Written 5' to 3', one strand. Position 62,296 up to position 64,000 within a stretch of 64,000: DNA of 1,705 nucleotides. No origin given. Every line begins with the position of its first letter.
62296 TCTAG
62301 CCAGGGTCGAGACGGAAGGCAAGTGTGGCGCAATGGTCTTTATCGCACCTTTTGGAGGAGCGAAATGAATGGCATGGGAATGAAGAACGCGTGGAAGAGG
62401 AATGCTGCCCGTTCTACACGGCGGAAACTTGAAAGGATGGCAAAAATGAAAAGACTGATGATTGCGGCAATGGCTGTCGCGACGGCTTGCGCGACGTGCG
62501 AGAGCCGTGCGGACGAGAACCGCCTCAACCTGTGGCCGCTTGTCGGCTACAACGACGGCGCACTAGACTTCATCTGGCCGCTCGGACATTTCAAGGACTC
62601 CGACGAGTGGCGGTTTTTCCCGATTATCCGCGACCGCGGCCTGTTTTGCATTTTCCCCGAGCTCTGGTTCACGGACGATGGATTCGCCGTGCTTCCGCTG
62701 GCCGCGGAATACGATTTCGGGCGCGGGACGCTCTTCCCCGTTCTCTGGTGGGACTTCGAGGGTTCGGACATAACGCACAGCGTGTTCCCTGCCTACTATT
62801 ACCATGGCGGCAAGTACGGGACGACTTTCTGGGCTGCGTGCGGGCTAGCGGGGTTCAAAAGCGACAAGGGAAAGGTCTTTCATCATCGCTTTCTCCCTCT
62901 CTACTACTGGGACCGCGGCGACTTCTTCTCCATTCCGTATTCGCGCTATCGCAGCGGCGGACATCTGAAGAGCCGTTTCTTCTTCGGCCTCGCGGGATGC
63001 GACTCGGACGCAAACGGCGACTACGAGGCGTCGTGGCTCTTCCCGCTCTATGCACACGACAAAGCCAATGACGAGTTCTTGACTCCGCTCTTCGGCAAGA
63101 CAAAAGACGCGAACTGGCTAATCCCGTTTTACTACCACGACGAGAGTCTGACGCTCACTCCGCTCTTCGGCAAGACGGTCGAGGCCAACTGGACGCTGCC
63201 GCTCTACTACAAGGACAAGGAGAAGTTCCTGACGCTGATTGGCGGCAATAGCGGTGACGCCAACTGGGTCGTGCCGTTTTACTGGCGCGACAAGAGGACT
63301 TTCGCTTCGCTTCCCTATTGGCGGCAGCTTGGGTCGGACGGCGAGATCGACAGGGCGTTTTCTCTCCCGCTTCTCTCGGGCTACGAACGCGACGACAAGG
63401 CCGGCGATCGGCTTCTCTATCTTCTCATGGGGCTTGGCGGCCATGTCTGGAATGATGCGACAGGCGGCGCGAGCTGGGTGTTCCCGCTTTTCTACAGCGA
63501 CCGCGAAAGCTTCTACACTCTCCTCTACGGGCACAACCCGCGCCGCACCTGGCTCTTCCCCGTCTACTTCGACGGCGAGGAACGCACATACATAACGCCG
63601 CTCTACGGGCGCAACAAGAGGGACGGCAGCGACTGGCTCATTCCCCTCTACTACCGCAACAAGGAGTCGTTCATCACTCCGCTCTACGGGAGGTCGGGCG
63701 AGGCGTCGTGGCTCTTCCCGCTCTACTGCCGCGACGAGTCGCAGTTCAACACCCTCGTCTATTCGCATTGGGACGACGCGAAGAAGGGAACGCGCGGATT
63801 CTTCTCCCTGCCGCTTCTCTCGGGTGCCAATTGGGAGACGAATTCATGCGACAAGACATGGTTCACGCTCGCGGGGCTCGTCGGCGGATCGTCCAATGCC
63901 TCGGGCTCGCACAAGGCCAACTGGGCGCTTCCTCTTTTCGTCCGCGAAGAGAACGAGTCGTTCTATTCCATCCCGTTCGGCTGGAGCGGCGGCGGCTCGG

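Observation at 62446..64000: Unlisted long repeat protein running off the window end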

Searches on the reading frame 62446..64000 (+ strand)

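Call 4: search_protein_families(library=pfam, proteins=[window:62446-64000:+], max_evalue=1)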
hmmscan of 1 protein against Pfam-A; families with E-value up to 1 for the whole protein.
window:62446-64000:+ (518 aa): 3 families
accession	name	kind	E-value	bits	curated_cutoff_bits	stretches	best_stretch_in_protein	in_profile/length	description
PF23698.1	ORF29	-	0.00083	19.6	27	1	399-443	18-60/63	ORF29-like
PF17277.7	DUF5342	-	0.0022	18.8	25.9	0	213-235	8-30/69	Family of unknown function (DUF5342)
PF21101.3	YqgU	-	0.16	11.7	27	0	207-233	179-205/264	YqgU-like 6-bladed beta propeller domain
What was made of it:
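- There is a sub-threshold Pfam match to the YqgU propeller, E 0.16 (call 4).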

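Call 5: search_protein_families(library=ncbifam, proteins=[window:62446-64000:+], max_evalue=1)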
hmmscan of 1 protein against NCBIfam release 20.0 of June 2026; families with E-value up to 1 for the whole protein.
window:62446-64000:+ (518 aa): 0 families

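Call 7: find_homologous_proteins(query=window:62446-64000:+)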
Query window:62446-64000:+ (518 aa): 241 proteins with E <= 0.001 among 8000 candidates; the best 120 are listed.
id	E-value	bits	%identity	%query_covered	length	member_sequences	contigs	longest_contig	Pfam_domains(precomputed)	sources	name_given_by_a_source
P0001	0.0e+0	1215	97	100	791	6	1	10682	-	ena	-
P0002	0.0e+0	1068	85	100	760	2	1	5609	-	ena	-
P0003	0.0e+0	1067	84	100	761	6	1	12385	-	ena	-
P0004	0.0e+0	1060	82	100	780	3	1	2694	-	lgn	-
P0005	0.0e+0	1054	83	100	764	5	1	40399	-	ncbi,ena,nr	ncbi:MAG: hypothetical protein IKQ17_06970 [Kiritimatiellae bacterium]|nr:hypothetical protein [Kiri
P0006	1.1e-296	1003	81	100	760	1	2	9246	-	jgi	-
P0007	1.1e-293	993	79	100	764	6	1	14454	-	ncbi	-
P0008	2.4e-257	873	68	100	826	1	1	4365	-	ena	-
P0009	2.1e-256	870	68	100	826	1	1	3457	-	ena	-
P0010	2.8e-256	870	72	96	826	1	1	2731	-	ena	-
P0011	4.6e-256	869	68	100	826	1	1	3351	-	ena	-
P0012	3.2e-255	866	72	96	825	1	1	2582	-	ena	-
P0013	1.2e-254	864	68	100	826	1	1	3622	-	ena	-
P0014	2.0e-254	863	68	100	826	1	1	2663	-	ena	-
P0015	1.4e-252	857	71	96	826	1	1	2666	-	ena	-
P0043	1.5e-196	672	60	92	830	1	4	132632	-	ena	-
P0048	9.0e-190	650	53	100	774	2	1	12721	PF23698.2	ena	-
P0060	5.0e-157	542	44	100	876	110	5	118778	-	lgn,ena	-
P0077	1.2e-118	415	38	100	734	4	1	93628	-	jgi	jgi:hypothetical protein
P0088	8.1e-109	383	37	100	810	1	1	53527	-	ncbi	ncbi:MAG: hypothetical protein ACI4R9_05165 [Kiritimatiellia bacterium]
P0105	1.0e-101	359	33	100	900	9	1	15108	-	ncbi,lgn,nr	ncbi:MAG: hypothetical protein MJ249_08955 [Kiritimatiellae bacterium]|nr:hypothetical protein [Kiri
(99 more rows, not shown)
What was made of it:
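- Checked: 241 homologues with E<=1e-3 keep the frame (call 7).
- There are 241 homologues, with E down to 0, of 720-880 aa (call 7).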

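Call 10: find_encoding_contigs(protein=P0001, flank=10000, max_places=4)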
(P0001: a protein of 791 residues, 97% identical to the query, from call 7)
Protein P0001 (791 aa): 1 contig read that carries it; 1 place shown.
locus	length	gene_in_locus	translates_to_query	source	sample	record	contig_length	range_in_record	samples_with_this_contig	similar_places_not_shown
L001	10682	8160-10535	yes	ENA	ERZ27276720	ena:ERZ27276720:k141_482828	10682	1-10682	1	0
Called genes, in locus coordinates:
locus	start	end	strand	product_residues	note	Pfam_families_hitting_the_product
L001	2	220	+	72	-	?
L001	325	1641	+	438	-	PF00155:Aminotran_1_2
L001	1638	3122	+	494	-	-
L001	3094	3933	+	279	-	PF00288:GHMP_kinases_N, PF08544:GHMP_kinases_C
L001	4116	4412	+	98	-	PF00886:Ribosomal_S16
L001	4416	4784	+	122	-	PF01245:Ribosomal_L19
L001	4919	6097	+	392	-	PF07787:TMEM43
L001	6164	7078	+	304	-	PF03783:CsgG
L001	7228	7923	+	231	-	PF00440:TetR_N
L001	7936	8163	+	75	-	-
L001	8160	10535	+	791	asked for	-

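Call 12: search_protein_families(library=pfam, proteins=[P0001], max_evalue=0.1)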
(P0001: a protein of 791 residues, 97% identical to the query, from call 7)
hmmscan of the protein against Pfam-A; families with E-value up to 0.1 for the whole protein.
P0001 (791 aa): 2 families
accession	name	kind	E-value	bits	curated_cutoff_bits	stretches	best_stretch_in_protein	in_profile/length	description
PF23698.1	ORF29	-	0.0073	16.6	27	0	426-470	18-60/63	ORF29-like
PF17277.7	DUF5342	-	0.016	16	25.9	0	241-262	9-30/69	Family of unknown function (DUF5342)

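Call 14: find_encoding_contigs(protein=P0060, flank=8000, max_places=2)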
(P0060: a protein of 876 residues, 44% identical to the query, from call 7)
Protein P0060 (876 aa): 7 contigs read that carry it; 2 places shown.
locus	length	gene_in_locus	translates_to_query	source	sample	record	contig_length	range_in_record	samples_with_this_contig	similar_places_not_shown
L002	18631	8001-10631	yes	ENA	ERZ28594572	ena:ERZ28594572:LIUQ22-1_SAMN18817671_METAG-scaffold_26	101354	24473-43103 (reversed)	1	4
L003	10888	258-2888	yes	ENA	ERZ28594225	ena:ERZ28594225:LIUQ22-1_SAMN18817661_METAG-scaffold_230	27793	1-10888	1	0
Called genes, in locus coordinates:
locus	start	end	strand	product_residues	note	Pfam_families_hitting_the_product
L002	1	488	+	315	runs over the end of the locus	PF24838:8xMP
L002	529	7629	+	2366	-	PF13004:BACON (weak), PF19190:BACON_2 (weak), PF18998:Flg_new_2, PF09479:Flg_new, PF13287:Fn3_assoc, PF13290:CHB_HEX_C_1, PF09479:Flg_new, PF13306:LRR_5, +1 more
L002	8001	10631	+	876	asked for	-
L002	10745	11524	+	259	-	PF00696:AA_kinase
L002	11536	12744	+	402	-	PF00171:Aldedh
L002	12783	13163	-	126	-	PF01219:DAGK_prokar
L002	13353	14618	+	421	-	-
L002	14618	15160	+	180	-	-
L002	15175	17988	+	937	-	PF21305:type_II_gspD_N0 (faint), PF03958:Secretin_N, PF00263:Secretin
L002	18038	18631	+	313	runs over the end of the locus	-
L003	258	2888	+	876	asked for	-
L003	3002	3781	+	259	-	PF00696:AA_kinase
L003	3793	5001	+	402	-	PF00171:Aldedh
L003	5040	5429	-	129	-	-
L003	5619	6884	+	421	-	-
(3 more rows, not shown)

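Call 15: find_encoding_contigs(protein=P0088, flank=8000, max_places=2)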
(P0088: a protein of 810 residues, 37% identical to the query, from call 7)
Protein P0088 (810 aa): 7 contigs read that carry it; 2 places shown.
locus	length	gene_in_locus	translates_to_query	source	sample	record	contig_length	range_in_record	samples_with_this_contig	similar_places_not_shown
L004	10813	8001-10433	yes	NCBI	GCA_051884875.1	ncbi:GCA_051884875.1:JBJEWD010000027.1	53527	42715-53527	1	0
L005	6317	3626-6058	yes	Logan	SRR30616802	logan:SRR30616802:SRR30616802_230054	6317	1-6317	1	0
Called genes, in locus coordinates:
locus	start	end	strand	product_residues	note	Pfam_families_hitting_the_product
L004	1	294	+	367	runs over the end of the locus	PF04262:Glu_cys_ligase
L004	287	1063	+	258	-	PF13230:GATase_4, PF13522:GATase_6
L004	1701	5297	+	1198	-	PF01855:POR_N, PF17147:PFOR_II, PF01558:POR, PF10371:EKR, PF12837:Fer4_6 (weak), PF12838:Fer4_7, PF13183:Fer4_8 (weak), PF02775:TPP_enzyme_C (weak), +3 more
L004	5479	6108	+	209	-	PF00440:TetR_N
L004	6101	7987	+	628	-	PF07690:MFS_1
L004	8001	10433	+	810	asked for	-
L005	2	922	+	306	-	?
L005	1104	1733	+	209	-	PF00440:TetR_N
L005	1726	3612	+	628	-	PF07690:MFS_1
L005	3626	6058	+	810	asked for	-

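Call 16: find_encoding_contigs(protein=P0005, flank=8000, max_places=2)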
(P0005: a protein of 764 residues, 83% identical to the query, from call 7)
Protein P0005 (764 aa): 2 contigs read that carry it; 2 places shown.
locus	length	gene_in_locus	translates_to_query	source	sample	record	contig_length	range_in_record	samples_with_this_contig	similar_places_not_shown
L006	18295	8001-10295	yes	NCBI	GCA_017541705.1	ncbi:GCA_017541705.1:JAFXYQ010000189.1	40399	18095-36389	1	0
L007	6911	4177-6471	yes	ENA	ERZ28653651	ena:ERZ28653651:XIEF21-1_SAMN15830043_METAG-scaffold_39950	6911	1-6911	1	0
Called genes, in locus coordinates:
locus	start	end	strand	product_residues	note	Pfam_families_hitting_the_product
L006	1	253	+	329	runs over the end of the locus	PF02195:ParB_N, PF17762:HTH_ParB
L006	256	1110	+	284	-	PF04389:Peptidase_M28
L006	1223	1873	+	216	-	PF00440:TetR_N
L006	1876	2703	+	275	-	PF00561:Abhydrolase_1, PF12146:Hydrolase_4, PF12697:Abhydrolase_6 (weak)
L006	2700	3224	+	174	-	-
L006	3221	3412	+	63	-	-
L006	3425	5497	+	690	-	PF07690:MFS_1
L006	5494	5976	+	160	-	-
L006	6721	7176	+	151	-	-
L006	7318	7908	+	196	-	-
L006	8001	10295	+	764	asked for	-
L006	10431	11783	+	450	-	PF13181:TPR_8 (faint), PF13428:TPR_14 (faint), PF07719:TPR_2 (faint), PF14559:TPR_19 (weak), PF13431:TPR_17 (faint), PF14559:TPR_19 (weak)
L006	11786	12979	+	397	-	-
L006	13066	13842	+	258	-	-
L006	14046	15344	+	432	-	PF01637:ATPase_2 (faint), PF13173:AAA_14, PF13635:DUF4143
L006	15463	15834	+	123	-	-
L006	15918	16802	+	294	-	PF05277:DUF726 (faint)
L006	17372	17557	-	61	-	-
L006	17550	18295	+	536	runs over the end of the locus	PF10101:DUF2339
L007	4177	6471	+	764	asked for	-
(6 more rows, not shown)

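Call 17: find_encoding_contigs(protein=P0043, flank=8000, max_places=2)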
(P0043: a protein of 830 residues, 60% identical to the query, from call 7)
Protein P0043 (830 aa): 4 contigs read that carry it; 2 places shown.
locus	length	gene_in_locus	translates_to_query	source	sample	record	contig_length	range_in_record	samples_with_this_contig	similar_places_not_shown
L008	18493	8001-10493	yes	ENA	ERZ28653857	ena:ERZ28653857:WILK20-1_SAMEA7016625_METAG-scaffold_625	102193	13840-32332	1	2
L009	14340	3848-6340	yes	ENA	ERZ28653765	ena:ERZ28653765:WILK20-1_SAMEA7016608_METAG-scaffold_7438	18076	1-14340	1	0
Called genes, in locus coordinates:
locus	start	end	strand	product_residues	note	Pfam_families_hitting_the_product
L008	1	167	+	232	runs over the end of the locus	PF00440:TetR_N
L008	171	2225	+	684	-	PF10101:DUF2339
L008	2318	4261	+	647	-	PF07690:MFS_1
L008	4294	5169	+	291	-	-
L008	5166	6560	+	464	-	-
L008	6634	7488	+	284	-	PF02129:Peptidase_S15 (faint), PF20434:BD-FAE (faint), PF00561:Abhydrolase_1, PF12146:Hydrolase_4, PF12697:Abhydrolase_6 (weak), PF00326:Peptidase_S9 (faint)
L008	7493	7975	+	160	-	-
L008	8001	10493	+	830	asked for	-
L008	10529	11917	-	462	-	PF13529:Peptidase_C39_2 (weak)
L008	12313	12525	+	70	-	PF02416:TatA_B_E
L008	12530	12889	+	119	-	-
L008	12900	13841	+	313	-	PF05175:MTS, PF13847:Methyltransf_31 (weak), PF13649:Methyltransf_25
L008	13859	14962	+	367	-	PF04055:Radical_SAM, PF06968:BATS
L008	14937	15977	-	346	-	PF21016:RlmN_N (weak), PF04055:Radical_SAM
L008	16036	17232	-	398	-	PF00926:DHBP_synthase, PF00925:GTP_cyclohydro2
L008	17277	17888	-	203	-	PF00156:Pribosyltran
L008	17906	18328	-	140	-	-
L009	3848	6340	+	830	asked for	-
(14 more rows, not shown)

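Call 18: find_encoding_contigs(protein=P0077, flank=8000, max_places=2)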
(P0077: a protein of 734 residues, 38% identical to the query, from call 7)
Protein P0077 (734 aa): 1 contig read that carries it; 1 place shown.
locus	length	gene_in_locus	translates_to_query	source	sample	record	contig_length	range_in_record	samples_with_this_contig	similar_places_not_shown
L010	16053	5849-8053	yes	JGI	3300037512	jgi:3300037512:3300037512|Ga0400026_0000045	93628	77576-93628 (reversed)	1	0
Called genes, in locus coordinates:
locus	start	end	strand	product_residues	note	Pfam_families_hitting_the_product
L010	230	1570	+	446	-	PF01408:GFO_IDH_MocA, PF19051:GFO_IDH_MocA_C2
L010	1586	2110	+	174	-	-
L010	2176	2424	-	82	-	-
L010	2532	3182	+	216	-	PF00440:TetR_N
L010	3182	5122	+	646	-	PF10101:DUF2339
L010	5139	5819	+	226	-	-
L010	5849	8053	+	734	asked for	-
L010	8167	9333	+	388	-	PF01797:Y1_Tnp (weak)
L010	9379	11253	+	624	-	PF07690:MFS_1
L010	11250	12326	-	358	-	PF00266:Aminotran_5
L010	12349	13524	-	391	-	PF01098:FTSW_RODA_SPOVE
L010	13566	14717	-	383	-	PF01476:LysM, PF23473:LysM3_LYK4_5 (faint), PF01476:LysM, PF23446:LysM1_NFP_LYK (faint), PF01476:LysM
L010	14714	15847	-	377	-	PF08245:Mur_ligase_M, PF02875:Mur_ligase_C (weak)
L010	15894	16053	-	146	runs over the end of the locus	PF00137:ATP-synt_C (faint)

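Call 23: search_solved_structures(query=A1, max_evalue=10, show_alignments=2)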
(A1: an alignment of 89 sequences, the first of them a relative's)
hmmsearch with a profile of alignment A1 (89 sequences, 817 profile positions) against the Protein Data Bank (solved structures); distinct sequences matched with E-value up to 10: 2.
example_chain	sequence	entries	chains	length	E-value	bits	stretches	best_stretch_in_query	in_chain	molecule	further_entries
1dn0_B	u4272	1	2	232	0.2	12.9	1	572-646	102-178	IGM-KAPPA COLD AGGLUTININ (HEAVY CHAIN)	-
1qlr_B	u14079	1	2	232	0.23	12.6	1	572-643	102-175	IGM FAB REGION IV-J(H4)-C (KAU COLD AGGLUTININ)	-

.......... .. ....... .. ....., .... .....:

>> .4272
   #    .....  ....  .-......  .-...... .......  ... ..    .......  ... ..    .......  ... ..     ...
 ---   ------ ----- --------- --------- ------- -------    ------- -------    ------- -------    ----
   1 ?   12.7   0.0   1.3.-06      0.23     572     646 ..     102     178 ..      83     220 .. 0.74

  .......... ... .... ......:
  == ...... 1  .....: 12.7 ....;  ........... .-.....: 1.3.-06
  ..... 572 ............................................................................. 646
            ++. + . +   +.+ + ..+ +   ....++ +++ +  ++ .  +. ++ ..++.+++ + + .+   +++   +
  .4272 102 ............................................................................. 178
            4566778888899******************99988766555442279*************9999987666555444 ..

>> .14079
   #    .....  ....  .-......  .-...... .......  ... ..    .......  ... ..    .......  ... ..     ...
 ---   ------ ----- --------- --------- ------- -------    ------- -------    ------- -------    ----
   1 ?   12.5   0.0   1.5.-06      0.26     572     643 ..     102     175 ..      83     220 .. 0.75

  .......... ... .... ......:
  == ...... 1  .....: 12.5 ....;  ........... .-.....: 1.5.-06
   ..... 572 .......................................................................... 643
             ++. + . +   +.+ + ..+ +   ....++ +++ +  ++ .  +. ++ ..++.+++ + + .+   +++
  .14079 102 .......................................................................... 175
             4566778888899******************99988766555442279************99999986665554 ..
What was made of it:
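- Tried and rejected: A PDB sequence-profile search returned only chance immunoglobulin hits at E about 0.2 (call 23).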

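Call 28: predict_structure(alignment_id=A1)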
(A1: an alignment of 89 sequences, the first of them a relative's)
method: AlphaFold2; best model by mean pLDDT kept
length: 791 residues; sequences in the alignment: 89
mean_pLDDT: 75.1   pTM: 0.38
mean pLDDT of the five models: 75.1, 73.9, 72.9, 72.9, 71.9
residues with pLDDT >= 90: 152; 70-90: 423; 50-70: 113; < 50: 103
segments of 3 or more residues with pLDDT < 50: 1-6, 24-100, 544-554, 653-658
pLDDT, mean of each block of 10 residues (from residue 1): 50 57 45 34 26 29 29 35 31 35 63 73 69 80 76 83 87 86 88 86 86 87 85 83 70 60 73 79 86 87 87 89 91 83 86 85 84 84 87 83 85 82 84 87 88 82 84 82 81 82 80 81 74 64 47 54 76 82 91 88 81 81 89 76 84 47 92 83 92 91 79 90 85 80 75 86 74 88 72 82
secondary structure, 60 per line:
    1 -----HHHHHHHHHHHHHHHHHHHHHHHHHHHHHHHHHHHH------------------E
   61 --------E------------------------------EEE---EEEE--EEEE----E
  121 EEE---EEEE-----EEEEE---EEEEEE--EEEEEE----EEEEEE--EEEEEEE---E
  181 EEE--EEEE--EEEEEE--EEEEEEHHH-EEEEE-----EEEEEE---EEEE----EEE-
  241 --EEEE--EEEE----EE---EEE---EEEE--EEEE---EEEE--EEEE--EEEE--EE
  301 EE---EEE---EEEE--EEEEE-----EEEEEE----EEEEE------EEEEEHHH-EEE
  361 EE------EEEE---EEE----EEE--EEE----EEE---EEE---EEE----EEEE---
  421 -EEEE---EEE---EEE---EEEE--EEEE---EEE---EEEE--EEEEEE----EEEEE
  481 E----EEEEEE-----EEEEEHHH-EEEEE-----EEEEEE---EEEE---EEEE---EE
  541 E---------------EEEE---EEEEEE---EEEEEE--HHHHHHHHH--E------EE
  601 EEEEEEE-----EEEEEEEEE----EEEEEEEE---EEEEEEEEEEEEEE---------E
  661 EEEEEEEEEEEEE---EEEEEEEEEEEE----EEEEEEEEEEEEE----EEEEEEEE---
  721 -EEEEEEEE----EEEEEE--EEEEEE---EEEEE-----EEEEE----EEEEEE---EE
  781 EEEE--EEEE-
elements in order (helices of 4 or more, strands of 3 or more residues): H6-41 E100-102 E106-109 E112-115 E120-123 E127-130 E136-140 E144-149 E152-157 E162-167 E170-176 E180-183 E186-189 E192-197 E200-205 E210-214 E220-225 E229-232 E237-239 E243-246 E249-252 E262-264 E268-271 E274-277 E281-284 E287-290 E293-296 E299-302 E306-308 E312-315 E318-322 E328-333 E338-342 E349-353 E358-362 E369-372 E376-378 E383-385 E388-390 E395-397 E401-403 E407-409 E414-417 E422-425 E429-431 E435-437 E441-444 E447-450 E454-456 E460-463 E466-471 E476-481 E486-491 E497-501 E506-510 E516-521 E525-528 E532-535 E539-541 E557-560 E564-569 E573-578 H581-589 E599-607 E613-621 E626-633 E637-650 E660-673 E677-688 E693-705 E710-717 E722-729 E734-739 E742-747 E751-755 E761-765 E770-775 E779-784 E787-790
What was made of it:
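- The C-terminal third has long strands of 8-14 residues (call 28).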
